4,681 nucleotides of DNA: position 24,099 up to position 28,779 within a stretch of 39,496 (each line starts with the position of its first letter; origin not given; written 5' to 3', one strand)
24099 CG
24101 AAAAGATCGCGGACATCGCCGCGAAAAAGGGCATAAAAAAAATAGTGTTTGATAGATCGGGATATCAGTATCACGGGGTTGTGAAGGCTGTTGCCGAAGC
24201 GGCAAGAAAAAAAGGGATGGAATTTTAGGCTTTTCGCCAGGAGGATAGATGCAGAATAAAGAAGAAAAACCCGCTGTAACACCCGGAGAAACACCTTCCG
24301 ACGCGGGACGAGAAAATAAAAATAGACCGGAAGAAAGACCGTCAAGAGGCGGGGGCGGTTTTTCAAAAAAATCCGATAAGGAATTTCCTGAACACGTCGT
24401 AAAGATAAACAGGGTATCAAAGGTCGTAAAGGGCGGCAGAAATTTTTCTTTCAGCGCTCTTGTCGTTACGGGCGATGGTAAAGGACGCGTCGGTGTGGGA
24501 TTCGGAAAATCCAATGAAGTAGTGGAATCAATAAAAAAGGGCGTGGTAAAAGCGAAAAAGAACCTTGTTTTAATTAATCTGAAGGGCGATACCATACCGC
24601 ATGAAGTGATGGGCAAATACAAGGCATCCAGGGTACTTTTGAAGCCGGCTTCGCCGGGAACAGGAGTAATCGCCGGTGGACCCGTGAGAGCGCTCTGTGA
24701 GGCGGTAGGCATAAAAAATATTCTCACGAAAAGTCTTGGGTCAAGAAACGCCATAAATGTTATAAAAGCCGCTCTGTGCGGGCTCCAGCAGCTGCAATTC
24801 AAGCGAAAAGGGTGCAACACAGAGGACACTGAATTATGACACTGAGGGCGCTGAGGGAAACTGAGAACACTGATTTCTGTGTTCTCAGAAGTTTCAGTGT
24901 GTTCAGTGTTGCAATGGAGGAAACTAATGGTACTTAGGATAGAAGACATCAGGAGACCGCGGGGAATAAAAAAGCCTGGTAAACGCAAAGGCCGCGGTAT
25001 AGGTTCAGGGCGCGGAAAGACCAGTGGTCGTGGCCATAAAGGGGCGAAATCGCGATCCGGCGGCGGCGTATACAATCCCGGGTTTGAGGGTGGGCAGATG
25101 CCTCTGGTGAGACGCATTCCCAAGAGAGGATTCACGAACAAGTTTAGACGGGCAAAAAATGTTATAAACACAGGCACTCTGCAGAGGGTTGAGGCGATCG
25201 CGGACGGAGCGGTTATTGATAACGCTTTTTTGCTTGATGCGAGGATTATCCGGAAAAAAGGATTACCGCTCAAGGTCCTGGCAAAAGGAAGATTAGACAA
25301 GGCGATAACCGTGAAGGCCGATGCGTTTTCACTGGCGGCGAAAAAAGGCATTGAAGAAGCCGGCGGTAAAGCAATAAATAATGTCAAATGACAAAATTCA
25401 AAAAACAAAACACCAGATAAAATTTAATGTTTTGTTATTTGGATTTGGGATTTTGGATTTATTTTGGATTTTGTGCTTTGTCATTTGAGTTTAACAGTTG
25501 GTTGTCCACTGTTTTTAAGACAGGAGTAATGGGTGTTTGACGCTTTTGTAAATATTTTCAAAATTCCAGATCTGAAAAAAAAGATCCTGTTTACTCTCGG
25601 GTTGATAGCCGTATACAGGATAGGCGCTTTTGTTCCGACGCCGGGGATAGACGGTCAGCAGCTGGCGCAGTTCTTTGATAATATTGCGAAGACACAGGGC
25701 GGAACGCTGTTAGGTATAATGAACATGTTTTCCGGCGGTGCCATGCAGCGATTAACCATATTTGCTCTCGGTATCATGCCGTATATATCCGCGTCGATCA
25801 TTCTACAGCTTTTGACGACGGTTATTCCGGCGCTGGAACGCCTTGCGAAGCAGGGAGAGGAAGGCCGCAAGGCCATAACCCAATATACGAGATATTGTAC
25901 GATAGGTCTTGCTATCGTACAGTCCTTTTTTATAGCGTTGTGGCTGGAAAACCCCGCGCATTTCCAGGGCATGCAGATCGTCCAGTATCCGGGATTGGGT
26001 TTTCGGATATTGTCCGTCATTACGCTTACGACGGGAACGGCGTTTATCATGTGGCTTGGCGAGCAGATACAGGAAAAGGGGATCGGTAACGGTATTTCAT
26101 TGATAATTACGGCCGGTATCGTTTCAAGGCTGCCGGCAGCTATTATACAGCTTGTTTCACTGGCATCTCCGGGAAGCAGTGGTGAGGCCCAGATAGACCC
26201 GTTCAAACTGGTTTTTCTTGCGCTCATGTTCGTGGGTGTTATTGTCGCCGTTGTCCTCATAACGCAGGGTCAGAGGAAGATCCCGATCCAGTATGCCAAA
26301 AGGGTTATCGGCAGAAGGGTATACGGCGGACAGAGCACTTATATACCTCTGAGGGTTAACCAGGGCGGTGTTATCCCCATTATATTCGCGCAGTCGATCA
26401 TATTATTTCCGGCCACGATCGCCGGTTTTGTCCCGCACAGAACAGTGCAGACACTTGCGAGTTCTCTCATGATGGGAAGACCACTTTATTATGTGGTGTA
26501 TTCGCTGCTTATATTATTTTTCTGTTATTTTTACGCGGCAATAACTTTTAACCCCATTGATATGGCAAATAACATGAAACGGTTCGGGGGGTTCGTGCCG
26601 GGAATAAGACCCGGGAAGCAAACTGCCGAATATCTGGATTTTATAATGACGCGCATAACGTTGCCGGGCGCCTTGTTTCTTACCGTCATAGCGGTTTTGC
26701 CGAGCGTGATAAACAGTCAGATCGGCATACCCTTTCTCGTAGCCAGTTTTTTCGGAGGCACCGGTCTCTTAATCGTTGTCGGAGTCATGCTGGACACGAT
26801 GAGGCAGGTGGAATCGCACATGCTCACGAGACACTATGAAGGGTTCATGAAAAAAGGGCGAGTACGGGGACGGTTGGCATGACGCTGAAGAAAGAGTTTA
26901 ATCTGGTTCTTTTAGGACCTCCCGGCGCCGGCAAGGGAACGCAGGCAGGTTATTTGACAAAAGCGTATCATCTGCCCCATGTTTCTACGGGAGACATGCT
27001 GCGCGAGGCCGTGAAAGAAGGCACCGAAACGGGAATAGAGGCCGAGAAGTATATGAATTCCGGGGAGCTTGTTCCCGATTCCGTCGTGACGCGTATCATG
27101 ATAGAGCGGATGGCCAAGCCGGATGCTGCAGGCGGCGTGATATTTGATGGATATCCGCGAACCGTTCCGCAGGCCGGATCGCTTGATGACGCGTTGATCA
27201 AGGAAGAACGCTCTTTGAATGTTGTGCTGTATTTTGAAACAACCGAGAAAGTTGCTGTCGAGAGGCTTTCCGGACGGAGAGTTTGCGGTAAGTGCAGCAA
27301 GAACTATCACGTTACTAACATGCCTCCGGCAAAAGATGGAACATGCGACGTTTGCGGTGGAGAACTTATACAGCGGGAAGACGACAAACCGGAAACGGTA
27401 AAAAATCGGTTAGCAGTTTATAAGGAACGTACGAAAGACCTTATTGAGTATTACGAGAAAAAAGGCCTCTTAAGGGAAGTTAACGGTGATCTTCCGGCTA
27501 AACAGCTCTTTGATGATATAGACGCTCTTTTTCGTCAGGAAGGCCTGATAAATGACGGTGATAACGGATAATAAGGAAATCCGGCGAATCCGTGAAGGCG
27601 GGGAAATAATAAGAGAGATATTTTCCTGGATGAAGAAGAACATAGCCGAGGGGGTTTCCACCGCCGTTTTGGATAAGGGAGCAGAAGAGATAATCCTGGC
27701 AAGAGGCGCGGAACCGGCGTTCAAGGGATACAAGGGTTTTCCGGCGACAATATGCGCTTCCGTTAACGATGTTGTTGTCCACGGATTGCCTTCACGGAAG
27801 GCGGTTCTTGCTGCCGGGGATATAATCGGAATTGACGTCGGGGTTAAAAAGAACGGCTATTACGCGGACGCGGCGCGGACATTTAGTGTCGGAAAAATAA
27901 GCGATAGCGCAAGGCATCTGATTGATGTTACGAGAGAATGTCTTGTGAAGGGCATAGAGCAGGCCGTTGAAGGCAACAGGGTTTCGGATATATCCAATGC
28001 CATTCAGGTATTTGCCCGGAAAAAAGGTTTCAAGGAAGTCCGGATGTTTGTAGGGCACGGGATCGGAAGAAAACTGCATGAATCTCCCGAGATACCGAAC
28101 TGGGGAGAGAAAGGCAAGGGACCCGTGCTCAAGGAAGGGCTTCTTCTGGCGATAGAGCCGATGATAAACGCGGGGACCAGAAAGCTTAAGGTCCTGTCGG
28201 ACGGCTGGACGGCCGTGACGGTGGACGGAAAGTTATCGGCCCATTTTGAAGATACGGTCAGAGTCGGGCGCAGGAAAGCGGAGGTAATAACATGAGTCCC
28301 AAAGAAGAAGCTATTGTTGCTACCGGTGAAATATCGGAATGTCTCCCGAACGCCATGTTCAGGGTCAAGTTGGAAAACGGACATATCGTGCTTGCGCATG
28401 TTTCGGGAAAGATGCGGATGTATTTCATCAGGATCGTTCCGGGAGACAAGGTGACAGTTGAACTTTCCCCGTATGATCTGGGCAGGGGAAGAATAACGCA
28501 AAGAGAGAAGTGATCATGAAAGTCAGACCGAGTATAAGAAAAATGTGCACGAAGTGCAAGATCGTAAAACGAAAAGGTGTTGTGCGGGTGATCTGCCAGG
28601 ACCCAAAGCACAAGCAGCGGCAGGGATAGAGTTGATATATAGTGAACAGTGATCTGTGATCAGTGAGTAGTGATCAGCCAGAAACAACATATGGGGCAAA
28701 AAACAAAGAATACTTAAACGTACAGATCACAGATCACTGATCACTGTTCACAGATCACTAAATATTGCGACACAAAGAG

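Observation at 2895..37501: Ribosomal super-operon spacers are colonised by at least six unrelated structured repeat families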

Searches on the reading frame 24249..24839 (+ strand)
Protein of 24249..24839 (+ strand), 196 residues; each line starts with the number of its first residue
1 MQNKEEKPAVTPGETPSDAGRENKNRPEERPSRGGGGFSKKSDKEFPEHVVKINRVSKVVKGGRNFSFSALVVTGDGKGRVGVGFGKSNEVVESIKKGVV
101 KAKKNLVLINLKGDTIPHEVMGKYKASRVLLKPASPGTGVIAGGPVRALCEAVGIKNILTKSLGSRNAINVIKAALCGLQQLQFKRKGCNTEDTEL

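Call 68: search_protein_families(library=pfam, proteins=[window:24249-24839:+], max_evalue=0.01)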
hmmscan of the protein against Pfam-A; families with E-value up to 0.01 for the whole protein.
window:24249-24839:+ (196 aa): 2 families
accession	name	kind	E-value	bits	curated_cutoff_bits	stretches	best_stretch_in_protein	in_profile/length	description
PF03719.21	Ribosomal_S5_C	-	8.7e-27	92.8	21.5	1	122-183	1-62/71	Ribosomal protein S5, C-terminal domain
PF00333.26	Ribosomal_S5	-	4.3e-26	91.1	27.1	1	47-109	2-64/65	Ribosomal protein S5, N-terminal domain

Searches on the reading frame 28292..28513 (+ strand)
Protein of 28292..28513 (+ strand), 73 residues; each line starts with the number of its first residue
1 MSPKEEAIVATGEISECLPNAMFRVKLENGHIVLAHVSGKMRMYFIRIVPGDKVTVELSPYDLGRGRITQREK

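Call 14: find_encoding_contigs(protein=window:28292-28513:+, flank=10000, max_places=10)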
Protein window:28292-28513:+ (73 aa): no gene with exactly this product is on record in the collection.

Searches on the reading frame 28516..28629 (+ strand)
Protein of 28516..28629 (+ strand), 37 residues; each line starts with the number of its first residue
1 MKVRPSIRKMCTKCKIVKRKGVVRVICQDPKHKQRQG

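Call 16: find_encoding_contigs(protein=window:28516-28629:+, flank=10000, max_places=10)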
Protein window:28516-28629:+ (37 aa): no gene with exactly this product is on record in the collection.
